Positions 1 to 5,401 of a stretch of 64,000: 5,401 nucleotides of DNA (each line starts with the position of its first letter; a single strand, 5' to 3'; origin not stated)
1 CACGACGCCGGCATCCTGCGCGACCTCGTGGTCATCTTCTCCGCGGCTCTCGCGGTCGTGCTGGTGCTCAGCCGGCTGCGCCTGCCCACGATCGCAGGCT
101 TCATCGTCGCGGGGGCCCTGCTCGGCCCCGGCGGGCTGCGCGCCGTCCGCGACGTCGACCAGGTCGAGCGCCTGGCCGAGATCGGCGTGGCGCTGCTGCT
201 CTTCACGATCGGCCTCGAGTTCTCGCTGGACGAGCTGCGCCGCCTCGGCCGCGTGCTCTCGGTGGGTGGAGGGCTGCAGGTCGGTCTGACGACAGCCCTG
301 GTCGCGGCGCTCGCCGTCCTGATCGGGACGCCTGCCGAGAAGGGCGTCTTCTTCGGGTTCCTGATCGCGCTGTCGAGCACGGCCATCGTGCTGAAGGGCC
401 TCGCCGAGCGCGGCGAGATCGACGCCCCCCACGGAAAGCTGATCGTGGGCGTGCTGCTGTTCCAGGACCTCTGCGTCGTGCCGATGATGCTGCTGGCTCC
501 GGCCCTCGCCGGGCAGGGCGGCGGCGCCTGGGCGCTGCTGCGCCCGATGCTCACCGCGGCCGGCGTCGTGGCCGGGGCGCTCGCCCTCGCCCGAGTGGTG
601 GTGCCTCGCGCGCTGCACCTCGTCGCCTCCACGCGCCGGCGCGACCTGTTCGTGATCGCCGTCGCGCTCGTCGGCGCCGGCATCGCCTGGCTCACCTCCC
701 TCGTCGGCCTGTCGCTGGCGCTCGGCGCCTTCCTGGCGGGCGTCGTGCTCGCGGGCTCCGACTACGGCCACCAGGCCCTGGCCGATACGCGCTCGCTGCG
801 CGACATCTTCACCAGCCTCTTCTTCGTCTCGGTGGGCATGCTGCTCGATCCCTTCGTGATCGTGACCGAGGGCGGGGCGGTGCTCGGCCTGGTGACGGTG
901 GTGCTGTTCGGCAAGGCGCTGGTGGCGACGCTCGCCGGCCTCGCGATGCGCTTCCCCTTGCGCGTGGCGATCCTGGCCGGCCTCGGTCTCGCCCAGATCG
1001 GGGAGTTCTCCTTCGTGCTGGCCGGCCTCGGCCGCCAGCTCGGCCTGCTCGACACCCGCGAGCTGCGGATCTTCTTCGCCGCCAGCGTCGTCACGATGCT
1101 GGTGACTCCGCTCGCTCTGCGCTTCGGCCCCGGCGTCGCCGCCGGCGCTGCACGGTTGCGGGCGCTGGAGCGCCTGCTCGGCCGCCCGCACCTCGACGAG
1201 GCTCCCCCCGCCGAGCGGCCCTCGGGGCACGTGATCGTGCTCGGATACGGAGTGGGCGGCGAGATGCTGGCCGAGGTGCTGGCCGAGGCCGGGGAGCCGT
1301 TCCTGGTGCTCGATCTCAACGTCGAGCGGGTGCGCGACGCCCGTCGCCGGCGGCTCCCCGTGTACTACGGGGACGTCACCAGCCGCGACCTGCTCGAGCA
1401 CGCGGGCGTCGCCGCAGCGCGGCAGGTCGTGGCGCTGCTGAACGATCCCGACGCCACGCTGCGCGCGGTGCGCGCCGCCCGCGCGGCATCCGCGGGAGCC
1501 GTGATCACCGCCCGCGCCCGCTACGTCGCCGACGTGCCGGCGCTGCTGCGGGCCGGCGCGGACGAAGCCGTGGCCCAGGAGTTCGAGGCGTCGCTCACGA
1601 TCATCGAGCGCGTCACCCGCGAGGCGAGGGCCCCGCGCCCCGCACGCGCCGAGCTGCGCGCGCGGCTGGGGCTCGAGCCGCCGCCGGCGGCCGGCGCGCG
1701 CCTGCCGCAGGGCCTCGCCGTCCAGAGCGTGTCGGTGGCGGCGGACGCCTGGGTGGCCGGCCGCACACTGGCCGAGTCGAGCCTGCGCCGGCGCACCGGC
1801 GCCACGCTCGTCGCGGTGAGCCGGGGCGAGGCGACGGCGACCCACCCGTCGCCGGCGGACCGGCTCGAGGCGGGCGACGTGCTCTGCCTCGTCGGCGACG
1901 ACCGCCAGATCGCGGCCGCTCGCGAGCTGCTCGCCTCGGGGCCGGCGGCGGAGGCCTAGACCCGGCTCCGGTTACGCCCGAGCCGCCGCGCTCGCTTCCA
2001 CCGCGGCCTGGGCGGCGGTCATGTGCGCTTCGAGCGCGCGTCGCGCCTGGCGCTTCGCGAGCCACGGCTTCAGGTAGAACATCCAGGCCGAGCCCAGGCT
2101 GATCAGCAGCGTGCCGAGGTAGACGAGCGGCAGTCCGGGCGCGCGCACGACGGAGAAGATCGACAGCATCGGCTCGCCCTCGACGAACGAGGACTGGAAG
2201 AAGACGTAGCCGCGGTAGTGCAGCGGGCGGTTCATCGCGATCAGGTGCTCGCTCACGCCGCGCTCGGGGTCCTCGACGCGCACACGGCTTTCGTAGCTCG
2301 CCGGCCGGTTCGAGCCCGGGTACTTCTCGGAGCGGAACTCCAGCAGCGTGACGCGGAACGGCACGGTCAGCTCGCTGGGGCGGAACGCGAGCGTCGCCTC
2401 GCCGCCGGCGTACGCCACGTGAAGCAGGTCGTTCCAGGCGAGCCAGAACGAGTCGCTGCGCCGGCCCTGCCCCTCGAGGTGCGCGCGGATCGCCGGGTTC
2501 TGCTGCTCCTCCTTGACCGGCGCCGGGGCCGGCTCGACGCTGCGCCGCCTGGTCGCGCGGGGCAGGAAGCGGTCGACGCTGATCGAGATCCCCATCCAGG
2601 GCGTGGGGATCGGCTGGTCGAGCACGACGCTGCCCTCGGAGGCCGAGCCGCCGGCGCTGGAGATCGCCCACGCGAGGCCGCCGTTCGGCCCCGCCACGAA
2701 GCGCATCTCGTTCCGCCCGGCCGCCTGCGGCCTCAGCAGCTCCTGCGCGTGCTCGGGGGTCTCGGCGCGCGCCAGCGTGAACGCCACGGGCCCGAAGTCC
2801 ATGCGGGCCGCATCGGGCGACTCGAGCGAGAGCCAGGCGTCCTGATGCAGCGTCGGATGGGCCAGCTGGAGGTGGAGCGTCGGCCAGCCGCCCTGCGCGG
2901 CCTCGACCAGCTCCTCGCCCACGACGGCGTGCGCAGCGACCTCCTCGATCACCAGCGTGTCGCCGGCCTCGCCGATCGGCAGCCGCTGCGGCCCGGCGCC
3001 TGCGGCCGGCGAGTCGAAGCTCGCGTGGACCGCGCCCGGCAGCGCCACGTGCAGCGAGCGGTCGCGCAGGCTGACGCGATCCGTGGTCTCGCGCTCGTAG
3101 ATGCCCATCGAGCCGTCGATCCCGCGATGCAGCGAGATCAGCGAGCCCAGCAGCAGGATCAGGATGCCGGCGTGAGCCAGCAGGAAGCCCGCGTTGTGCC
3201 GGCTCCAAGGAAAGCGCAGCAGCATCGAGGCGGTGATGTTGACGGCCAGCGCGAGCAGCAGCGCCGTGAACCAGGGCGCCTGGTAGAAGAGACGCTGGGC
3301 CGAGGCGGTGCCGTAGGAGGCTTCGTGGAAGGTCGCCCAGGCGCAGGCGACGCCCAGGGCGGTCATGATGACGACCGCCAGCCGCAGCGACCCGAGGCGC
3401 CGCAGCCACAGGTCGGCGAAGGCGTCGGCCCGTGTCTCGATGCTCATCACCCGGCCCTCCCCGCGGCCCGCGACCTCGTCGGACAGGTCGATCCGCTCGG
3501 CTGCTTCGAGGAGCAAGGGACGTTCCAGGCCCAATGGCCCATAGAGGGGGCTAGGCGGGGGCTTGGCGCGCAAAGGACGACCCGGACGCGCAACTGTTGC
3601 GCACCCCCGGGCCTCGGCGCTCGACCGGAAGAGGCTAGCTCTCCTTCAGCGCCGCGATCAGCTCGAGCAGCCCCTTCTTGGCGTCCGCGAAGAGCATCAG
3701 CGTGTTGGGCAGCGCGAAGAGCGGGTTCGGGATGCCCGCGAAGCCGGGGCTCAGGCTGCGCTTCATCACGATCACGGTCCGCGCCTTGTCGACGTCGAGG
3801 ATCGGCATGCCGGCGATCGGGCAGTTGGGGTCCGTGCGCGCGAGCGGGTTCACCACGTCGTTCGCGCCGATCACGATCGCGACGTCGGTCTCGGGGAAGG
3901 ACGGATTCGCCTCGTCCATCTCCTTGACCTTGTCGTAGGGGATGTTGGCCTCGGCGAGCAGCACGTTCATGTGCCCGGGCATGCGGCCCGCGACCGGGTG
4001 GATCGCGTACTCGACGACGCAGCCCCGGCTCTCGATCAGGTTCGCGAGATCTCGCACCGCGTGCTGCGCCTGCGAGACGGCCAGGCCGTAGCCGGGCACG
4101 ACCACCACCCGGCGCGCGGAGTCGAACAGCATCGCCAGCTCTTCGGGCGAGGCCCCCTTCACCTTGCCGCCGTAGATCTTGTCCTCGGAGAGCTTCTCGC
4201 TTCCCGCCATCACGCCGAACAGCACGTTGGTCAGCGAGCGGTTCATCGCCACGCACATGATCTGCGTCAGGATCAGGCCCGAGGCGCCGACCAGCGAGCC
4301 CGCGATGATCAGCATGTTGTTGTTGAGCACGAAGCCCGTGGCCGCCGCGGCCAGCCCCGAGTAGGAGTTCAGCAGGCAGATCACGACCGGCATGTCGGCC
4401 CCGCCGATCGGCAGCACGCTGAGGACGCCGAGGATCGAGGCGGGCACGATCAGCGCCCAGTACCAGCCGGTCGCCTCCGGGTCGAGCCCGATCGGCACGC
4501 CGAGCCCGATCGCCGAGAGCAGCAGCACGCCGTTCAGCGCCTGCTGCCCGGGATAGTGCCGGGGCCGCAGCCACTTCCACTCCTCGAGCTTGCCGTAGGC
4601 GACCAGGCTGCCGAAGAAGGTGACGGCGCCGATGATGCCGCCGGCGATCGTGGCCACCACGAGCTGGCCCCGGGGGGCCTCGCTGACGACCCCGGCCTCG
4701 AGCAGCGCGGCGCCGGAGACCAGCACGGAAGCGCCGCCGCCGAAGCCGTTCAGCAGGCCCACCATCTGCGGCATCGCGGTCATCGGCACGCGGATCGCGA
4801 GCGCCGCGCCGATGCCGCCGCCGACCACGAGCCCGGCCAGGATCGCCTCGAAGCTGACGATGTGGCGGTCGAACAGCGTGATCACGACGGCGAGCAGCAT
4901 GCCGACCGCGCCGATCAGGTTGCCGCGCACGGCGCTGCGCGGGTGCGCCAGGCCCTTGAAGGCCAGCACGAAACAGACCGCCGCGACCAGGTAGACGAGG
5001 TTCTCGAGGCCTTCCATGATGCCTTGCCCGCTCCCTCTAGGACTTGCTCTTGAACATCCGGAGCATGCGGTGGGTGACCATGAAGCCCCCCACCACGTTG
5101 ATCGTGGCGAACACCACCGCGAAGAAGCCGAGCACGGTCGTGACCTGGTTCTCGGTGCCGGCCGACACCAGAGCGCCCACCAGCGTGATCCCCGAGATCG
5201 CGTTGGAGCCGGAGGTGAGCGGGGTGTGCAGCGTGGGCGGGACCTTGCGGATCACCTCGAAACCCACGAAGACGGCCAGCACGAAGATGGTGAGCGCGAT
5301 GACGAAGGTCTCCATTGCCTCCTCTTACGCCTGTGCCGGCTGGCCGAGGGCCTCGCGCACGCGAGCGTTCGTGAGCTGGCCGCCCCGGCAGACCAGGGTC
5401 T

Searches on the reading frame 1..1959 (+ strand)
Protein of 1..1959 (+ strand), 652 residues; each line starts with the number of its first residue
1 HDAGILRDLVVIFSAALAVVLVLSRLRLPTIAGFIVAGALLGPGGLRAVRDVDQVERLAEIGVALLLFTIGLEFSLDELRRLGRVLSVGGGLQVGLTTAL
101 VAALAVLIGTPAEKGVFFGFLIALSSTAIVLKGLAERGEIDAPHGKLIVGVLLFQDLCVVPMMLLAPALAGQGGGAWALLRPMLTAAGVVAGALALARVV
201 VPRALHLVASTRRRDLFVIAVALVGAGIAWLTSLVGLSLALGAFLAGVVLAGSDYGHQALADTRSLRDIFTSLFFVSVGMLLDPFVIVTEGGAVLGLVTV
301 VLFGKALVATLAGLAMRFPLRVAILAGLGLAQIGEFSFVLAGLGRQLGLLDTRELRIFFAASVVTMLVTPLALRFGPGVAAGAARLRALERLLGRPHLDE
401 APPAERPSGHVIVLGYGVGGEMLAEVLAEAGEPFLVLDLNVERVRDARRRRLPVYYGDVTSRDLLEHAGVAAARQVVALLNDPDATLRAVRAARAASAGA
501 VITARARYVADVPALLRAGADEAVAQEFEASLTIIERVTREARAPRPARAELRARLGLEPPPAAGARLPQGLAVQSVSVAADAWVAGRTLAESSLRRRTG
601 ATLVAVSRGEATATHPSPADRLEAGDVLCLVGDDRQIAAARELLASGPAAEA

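Call 89: search_protein_families(library=pfam, proteins=[window:1-1959:+], max_evalue=0.0001)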
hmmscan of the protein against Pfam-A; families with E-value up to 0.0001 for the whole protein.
window:1-1959:+ (652 aa): 3 families
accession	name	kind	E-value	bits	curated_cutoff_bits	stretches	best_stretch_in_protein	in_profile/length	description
PF00999.27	Na_H_Exchanger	-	7.3e-59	199.9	26.2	1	13-373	2-369/375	Sodium/hydrogen exchanger, transmembrane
PF02254.24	TrkA_N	-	3.6e-22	79.3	23.8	1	411-524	1-114/116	TrkA-N domain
PF02080.26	TrkA_C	-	2.8e-16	59.6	27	1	575-644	2-70/71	TrkA-C domain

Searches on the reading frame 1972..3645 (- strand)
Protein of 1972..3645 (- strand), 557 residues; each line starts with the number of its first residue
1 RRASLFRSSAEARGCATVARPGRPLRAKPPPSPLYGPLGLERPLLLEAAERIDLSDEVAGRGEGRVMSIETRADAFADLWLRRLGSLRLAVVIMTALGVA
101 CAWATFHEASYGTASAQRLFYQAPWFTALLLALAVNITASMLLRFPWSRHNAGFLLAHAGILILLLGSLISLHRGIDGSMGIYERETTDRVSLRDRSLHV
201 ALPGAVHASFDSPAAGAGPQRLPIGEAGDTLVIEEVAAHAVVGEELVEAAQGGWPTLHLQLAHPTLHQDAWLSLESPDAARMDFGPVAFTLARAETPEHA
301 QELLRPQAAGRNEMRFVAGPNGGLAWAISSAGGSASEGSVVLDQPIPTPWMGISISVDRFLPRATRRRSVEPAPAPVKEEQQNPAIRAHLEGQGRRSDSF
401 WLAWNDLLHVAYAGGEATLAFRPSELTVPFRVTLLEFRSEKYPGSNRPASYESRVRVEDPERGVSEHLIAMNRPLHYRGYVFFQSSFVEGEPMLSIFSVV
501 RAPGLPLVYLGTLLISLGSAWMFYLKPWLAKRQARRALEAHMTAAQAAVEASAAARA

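Call 89: search_protein_families(library=pfam, proteins=[window:1972-3645:-], max_evalue=0.0001)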
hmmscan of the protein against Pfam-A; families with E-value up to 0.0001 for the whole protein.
window:1972-3645:- (557 aa): 1 family
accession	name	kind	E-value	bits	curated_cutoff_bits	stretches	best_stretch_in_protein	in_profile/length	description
PF05140.19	ResB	-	7e-19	68.4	24.6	1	427-490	204-268/486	ResB-like family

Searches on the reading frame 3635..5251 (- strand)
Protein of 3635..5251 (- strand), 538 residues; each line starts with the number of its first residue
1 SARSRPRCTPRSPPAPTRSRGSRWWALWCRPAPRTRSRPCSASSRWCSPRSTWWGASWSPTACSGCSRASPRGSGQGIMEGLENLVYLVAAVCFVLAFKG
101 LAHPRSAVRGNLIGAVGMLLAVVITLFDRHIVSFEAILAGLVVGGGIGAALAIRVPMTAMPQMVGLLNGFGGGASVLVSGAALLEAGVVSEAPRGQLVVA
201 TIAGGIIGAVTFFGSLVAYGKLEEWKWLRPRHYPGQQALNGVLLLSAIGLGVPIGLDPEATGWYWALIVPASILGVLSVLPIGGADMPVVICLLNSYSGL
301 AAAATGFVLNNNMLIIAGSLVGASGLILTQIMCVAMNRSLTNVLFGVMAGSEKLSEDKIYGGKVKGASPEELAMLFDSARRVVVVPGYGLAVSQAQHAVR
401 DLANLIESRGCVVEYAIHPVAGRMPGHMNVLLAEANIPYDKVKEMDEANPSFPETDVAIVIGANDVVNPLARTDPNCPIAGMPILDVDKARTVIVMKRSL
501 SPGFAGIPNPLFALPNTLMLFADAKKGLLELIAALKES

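Call 89: search_protein_families(library=pfam, proteins=[window:3635-5251:-], max_evalue=0.0001)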
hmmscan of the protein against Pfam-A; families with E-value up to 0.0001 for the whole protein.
window:3635-5251:- (538 aa): 1 family
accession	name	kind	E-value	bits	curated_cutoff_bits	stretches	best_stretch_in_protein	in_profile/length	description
PF02233.22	PNTB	-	1.2e-178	595.2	31.7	1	84-533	2-455/456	NAD(P) transhydrogenase beta subunit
